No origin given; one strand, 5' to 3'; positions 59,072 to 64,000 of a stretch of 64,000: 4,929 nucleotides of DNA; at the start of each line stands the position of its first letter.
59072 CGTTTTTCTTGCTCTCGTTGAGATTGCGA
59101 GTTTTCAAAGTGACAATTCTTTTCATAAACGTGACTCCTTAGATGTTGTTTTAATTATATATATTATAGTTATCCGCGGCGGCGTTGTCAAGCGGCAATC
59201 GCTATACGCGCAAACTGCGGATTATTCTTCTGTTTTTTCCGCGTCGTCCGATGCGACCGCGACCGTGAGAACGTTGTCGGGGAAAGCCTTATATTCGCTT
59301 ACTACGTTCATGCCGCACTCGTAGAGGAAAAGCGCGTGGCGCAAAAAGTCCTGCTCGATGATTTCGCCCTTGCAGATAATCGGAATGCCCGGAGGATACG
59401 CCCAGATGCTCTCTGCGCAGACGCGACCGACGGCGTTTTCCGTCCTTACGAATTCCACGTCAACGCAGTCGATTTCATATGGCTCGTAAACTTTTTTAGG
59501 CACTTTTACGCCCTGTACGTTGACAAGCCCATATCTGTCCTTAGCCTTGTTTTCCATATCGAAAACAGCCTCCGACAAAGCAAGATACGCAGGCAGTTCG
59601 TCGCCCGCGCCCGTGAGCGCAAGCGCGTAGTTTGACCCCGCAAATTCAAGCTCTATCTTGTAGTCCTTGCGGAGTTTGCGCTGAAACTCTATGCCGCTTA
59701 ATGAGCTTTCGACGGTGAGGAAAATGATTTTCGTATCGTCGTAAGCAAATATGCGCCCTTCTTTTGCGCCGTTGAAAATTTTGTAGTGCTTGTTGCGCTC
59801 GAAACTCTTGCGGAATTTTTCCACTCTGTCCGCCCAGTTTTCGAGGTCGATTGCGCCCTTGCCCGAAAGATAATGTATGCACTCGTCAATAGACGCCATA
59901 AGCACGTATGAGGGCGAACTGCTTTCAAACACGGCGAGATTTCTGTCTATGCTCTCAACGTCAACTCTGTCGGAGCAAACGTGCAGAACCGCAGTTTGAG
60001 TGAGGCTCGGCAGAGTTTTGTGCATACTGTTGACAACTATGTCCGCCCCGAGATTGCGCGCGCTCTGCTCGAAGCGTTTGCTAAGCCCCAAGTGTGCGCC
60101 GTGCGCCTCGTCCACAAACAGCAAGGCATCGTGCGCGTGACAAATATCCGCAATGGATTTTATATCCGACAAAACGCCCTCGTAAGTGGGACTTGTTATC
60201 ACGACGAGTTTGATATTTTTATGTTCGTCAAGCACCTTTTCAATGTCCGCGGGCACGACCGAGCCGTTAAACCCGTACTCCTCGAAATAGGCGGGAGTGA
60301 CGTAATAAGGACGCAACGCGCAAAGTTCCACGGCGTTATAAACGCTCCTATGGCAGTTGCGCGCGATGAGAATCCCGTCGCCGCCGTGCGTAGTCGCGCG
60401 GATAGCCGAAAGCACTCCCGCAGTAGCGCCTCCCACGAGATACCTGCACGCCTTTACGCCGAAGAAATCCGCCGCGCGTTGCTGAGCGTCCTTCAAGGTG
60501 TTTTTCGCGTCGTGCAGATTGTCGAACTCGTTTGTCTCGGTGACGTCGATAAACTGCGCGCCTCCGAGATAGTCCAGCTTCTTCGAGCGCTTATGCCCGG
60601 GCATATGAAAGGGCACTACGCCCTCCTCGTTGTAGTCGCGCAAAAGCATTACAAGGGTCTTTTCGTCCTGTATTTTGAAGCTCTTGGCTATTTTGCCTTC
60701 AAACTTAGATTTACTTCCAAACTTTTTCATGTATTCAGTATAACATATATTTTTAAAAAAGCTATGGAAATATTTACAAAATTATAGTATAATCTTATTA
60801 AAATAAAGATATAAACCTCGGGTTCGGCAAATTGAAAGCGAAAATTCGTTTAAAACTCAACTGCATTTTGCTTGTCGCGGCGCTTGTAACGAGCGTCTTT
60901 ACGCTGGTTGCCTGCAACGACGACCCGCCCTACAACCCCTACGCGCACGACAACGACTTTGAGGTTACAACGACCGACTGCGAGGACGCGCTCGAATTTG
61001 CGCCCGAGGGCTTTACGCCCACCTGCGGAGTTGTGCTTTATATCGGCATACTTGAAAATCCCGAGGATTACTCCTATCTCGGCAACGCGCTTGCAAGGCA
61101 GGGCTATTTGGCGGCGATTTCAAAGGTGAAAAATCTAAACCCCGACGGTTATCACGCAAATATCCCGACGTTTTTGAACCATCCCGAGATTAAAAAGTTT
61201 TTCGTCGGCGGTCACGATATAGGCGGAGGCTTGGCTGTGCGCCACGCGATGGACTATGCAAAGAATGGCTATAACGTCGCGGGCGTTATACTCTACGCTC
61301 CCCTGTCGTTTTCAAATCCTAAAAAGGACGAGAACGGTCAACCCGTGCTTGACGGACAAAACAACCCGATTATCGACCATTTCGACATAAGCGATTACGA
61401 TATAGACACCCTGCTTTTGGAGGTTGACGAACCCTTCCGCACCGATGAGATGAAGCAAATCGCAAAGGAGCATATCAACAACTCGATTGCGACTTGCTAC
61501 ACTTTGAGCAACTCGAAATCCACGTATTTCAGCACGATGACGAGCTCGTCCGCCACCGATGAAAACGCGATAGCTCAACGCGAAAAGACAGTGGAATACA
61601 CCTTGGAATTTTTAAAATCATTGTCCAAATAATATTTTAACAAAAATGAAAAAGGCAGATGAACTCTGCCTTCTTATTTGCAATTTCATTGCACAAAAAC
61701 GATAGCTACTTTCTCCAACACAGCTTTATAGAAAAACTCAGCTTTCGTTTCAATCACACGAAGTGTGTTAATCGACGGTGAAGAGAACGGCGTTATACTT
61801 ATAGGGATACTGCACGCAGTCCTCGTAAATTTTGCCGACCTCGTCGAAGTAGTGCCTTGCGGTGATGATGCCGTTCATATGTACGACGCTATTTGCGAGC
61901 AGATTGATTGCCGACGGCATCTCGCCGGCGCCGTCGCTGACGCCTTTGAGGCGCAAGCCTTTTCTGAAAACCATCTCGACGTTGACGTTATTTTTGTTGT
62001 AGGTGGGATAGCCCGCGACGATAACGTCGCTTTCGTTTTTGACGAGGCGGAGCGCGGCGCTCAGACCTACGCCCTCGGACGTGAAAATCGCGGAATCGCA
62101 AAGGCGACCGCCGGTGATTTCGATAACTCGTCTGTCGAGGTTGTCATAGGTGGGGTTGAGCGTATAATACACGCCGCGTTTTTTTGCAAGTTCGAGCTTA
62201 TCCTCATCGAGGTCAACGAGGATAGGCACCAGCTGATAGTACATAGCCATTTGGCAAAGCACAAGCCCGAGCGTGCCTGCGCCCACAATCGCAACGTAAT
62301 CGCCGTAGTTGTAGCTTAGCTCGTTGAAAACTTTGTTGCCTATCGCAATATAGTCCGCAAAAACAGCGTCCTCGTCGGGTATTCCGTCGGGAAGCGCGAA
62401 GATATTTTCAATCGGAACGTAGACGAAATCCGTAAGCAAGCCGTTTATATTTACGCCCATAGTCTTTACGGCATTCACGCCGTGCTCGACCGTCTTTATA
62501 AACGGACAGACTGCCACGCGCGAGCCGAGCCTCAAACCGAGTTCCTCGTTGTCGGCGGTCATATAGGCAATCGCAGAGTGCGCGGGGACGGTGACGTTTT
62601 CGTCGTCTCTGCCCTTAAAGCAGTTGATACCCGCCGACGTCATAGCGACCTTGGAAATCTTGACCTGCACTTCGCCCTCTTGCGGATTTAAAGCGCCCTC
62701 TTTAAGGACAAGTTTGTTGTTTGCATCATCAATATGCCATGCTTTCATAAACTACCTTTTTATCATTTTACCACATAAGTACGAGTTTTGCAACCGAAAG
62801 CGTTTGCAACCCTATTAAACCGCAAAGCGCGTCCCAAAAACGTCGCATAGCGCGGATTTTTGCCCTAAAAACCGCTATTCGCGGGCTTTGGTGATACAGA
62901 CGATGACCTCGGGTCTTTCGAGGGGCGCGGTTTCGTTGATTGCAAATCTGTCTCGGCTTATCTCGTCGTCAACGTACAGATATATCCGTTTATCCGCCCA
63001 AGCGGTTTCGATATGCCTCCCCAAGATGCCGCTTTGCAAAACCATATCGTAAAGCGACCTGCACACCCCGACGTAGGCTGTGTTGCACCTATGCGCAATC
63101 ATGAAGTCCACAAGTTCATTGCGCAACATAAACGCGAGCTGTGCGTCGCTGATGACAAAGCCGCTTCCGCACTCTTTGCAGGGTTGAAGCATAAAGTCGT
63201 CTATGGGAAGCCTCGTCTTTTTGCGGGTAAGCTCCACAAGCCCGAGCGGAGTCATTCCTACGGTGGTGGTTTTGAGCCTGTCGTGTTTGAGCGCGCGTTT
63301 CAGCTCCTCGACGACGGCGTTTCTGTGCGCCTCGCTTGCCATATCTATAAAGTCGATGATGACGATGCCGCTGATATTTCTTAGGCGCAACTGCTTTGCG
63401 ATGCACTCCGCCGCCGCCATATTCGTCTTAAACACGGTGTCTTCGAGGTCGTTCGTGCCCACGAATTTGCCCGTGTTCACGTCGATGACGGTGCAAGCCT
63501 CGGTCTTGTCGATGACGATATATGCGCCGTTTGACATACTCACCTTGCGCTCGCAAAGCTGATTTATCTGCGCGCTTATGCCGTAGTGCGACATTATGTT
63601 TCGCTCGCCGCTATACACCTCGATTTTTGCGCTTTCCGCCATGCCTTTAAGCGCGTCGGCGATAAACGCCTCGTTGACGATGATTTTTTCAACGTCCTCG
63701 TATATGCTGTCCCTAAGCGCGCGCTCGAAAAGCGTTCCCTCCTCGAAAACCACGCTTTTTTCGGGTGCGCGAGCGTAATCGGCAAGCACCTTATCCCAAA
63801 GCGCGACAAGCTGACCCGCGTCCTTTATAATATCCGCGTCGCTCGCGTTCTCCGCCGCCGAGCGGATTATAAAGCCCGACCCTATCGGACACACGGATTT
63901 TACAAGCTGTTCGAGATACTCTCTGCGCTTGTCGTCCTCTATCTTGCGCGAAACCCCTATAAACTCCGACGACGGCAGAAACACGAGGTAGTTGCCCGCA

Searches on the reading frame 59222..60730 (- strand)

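Call 27: search_protein_families(library=pfam, proteins=[window:59222-60730:-], max_evalue=0.001)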
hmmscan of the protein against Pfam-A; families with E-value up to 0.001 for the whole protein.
window:59222-60730:- (502 aa): 8 families
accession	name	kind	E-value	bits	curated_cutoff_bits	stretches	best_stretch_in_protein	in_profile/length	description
PF01276.26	OKR_DC_1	-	7.7e-50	170.3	27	1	28-324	5-328/417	Orn/Lys/Arg decarboxylase, major domain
PF00155.27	Aminotran_1_2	-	8.5e-12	45.4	19.7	1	79-291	44-271/361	Aminotransferase class I and II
PF00266.25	Aminotran_5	-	4.3e-09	36.3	21.5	1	74-240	40-203/371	Aminotransferase class-V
PF05889.19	SepSecS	-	1.8e-07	30.6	21.1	1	104-277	89-261/389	O-phosphoseryl-tRNA(Sec) selenium transferase, SepSecS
PF01053.26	Cys_Met_Meta_PP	-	2.6e-07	30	27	1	81-240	56-200/381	Cys/Met metabolism PLP-dependent enzyme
PF03711.20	OKR_DC_1_C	-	1.1e-06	29.4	24.2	1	424-461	62-102/132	Orn/Lys/Arg decarboxylase, C-terminal domain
PF01212.27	Beta_elim_lyase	-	1.8e-05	24.7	27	1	74-209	29-170/288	Beta-eliminating lyase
PF01041.23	DegT_DnrJ_EryC1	-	3.5e-05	23.6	19.8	1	80-212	27-150/360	DegT/DnrJ/EryC1/StrS aminotransferase family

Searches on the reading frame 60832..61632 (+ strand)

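Call 27: search_protein_families(library=pfam, proteins=[window:60832-61632:+], max_evalue=0.001)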
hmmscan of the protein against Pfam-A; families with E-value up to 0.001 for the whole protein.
window:60832-61632:+ (266 aa): 2 families
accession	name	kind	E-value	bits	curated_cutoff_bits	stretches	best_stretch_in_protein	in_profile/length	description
PF12695.13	Abhydrolase_5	-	2.2e-10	41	27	1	66-167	1-95/164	Alpha/beta hydrolase family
PF12146.15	Hydrolase_4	-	0.00069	19.4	27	0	117-163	73-115/239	Serine aminopeptidase, S33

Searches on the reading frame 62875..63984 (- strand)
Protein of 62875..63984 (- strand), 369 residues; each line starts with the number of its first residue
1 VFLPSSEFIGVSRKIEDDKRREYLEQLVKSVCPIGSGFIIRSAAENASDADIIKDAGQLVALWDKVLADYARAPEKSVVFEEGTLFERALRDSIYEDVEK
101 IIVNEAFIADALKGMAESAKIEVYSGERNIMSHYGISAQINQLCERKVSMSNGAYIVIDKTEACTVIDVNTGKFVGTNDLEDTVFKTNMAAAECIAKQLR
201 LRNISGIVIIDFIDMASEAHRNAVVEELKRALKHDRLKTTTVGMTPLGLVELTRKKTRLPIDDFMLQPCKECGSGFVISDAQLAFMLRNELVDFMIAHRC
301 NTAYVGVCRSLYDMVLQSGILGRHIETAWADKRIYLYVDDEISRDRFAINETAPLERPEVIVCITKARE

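Call 27: search_protein_families(library=pfam, proteins=[window:62875-63984:-], max_evalue=0.001)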
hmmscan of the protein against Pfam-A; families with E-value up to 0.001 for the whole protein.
window:62875-63984:- (369 aa): 1 family
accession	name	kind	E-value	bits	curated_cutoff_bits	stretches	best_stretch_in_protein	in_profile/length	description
PF10150.14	RNase_E_G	-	6.6e-87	291.8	25.5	1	2-257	9-270/270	Ribonuclease E/G family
